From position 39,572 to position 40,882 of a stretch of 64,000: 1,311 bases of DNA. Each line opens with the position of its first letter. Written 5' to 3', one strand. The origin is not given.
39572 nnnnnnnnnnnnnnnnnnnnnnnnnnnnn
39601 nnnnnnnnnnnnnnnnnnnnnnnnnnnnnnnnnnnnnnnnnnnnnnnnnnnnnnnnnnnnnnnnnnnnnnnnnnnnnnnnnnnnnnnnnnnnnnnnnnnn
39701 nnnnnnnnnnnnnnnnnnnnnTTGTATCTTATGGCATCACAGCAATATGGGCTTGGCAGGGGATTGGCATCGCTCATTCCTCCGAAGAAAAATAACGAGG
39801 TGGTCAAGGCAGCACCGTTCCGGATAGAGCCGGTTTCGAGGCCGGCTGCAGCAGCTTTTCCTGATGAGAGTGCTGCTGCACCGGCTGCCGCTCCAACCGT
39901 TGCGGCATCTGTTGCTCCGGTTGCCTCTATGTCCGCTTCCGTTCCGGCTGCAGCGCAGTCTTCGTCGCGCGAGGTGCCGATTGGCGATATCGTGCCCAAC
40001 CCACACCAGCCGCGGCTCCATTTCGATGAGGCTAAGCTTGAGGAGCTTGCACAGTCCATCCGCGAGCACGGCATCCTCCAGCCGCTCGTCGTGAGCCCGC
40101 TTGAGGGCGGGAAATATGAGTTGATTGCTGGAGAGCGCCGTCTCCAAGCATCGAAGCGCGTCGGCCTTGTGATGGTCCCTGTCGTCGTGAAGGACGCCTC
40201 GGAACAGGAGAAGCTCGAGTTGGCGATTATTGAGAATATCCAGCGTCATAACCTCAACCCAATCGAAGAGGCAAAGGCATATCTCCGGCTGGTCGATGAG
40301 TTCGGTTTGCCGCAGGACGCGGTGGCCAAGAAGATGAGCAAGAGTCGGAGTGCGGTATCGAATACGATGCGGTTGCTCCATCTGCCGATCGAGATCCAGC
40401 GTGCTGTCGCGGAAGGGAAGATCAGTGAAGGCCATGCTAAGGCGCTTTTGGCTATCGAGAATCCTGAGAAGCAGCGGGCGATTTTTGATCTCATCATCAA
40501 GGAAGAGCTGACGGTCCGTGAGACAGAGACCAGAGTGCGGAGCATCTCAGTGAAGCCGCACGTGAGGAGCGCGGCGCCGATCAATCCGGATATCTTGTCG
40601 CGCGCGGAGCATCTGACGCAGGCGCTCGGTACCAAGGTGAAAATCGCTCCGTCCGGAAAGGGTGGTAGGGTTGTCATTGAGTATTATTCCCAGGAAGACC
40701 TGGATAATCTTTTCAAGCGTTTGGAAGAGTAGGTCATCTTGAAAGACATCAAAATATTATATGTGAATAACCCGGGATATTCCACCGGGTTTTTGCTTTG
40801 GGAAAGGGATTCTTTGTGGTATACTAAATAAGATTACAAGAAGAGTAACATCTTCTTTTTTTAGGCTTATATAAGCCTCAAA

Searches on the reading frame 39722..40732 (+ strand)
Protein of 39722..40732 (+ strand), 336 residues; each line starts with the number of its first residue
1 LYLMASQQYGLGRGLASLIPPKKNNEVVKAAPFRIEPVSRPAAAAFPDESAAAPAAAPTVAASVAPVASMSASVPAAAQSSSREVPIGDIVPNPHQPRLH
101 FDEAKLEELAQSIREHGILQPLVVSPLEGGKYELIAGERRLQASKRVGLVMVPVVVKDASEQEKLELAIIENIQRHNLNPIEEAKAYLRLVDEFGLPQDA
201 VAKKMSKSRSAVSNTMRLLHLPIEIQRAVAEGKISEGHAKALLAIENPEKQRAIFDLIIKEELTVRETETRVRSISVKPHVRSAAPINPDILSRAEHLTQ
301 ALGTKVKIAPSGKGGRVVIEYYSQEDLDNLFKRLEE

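Call 10: search_protein_families(library=pfam, proteins=[window:39722-40732:+], max_evalue=0.001)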
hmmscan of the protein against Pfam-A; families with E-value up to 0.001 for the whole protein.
window:39722-40732:+ (336 aa): 3 families
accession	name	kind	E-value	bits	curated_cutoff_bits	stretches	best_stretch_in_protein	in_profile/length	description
PF17762.8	HTH_ParB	-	7.8e-37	126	22.6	1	177-275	2-100/102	ParB HTH domain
PF02195.25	ParB_N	-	4.1e-32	110.5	26.3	1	83-174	4-95/95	ParB N-terminal domain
PF23552.2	ParB_C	-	8.1e-12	44.9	23.8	1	288-334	2-49/50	ParB dimerisation domain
